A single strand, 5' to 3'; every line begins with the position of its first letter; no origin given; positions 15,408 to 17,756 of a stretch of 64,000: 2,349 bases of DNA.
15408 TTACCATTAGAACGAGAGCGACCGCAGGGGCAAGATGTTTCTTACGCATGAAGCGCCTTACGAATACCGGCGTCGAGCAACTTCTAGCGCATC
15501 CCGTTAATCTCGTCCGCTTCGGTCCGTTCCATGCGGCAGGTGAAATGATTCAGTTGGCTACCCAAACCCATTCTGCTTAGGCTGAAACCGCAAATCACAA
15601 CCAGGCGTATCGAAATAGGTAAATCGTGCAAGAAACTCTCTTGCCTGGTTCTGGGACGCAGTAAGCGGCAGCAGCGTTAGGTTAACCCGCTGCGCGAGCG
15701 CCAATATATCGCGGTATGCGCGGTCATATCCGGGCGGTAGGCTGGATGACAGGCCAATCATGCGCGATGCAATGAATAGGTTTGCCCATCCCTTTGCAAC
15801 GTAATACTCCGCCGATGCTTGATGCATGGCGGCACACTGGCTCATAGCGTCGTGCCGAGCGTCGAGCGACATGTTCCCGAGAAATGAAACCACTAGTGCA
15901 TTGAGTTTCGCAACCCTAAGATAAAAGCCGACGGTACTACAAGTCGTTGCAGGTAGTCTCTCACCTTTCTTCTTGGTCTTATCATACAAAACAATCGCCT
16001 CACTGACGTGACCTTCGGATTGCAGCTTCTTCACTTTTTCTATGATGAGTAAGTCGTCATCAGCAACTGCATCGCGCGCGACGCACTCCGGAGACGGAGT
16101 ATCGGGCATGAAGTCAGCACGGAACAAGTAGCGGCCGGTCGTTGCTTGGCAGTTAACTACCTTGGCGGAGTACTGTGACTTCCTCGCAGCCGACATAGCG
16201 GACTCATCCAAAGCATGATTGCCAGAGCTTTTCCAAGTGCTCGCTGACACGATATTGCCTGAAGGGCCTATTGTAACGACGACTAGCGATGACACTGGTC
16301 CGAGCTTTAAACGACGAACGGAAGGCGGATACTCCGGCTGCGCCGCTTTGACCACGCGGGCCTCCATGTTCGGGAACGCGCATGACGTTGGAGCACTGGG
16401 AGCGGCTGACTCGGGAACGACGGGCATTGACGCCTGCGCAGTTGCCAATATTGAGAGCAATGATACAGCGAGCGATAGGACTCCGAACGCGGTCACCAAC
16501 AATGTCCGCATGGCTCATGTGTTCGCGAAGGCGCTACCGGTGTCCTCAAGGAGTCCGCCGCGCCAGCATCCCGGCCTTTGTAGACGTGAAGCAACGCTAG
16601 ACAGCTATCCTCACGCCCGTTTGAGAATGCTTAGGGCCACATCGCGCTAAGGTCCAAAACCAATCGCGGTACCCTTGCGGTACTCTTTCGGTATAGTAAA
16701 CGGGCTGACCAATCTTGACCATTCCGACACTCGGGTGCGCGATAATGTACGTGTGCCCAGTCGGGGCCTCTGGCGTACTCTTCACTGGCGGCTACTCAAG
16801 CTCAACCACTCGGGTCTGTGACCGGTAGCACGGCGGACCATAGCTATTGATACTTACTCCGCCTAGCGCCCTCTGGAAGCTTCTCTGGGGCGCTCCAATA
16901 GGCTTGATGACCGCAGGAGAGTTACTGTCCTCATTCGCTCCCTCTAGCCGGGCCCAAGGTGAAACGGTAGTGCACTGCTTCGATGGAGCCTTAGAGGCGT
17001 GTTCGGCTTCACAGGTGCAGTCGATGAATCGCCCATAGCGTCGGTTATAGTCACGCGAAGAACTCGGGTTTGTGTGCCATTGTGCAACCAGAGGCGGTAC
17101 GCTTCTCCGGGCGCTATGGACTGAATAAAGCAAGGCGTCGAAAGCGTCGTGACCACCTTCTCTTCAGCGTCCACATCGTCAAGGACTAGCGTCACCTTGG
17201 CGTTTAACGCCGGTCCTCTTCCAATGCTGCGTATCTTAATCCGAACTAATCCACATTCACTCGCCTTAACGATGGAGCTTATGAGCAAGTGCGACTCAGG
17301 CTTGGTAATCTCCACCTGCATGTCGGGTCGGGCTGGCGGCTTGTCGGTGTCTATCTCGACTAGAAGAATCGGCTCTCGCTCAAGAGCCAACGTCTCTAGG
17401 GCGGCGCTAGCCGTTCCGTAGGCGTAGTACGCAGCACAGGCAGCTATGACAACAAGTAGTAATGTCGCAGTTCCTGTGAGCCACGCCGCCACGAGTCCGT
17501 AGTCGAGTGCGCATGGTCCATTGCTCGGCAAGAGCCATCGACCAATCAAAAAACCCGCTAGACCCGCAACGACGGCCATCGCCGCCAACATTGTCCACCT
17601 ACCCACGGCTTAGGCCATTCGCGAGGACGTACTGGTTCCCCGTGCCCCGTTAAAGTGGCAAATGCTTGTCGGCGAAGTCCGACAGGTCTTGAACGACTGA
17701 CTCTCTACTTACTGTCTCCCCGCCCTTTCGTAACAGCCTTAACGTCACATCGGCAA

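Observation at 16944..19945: wHTH plus TIR-like protein flanked by two paralogous TM/beta-sandwich proteins: candidate uncharacterised defence or abortive-infection module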

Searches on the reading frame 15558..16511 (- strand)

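Call 32: search_protein_families(library=pfam, proteins=[window:15558-16511:-], max_evalue=0.01)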
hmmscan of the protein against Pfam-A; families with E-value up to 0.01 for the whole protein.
window:15558-16511:- (317 aa): 2 families
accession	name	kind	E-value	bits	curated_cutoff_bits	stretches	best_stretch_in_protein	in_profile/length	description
PF03544.19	TonB_C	-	9.4e-10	39.2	24.6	1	58-134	2-77/79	Gram-negative bacterial TonB protein C-terminal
PF13103.11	TonB_2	-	7.2e-05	23.3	22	1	75-113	28-66/85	TonB C terminal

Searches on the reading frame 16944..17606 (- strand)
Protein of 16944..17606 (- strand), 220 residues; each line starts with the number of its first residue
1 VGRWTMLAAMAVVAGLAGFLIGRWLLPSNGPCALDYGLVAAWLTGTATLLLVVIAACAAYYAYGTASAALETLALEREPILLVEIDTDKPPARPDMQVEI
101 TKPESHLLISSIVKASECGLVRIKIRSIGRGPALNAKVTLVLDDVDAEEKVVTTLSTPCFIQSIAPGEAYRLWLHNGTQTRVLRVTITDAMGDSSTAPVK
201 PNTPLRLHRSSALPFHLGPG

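Call 3: search_protein_families(library=pfam, proteins=[window:16944-17606:-], max_evalue=1)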
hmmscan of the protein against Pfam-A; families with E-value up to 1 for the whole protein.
window:16944-17606:- (220 aa): 1 family
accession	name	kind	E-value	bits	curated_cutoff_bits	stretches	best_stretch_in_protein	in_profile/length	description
PF02468.20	PsbN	-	0.37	11.1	25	1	47-71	11-35/43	Photosystem II reaction centre N protein (psbN)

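Call 4: search_protein_families(library=padloc, proteins=[window:16944-17606:-], max_evalue=1)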
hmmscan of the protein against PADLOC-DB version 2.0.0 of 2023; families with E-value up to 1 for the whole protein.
window:16944-17606:- (220 aa): 0 families

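Call 5: search_protein_families(library=ncbifam, proteins=[window:16944-17606:-], max_evalue=1)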
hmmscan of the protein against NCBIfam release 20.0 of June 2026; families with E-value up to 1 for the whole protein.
window:16944-17606:- (220 aa): 0 families

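Call 14: find_homologous_proteins(query=window:16944-17606:-, max_evalue=0.001)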
Query window:16944-17606:- (220 aa): 2 proteins with E <= 0.001 among 2463 candidates.
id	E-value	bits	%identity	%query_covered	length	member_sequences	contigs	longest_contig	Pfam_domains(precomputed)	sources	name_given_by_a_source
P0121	2.9e-133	460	100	96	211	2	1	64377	-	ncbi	ncbi:MAG: hypothetical protein WB615_11235 [Candidatus Tumulicola sp.]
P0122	5.5e-53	198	51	95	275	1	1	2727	-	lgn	-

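Call 44: find_encoding_contigs(protein=P0122, flank=5000, max_places=3)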
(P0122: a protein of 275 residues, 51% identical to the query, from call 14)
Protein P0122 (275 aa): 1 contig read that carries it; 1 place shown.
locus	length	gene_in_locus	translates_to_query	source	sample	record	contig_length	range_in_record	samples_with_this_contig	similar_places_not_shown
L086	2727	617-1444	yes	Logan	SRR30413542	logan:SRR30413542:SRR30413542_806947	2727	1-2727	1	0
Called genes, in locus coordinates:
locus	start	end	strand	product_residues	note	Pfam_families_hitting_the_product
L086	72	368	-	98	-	-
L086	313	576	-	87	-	-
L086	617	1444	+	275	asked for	-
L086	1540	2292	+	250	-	-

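Call 88: search_protein_families(library=padloc, proteins=[L086:1540-2289:+], max_evalue=0.01)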
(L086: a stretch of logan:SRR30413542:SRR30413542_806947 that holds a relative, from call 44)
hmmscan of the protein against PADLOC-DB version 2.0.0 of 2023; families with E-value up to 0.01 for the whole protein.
L086:1540-2289:+ (250 aa): 0 families
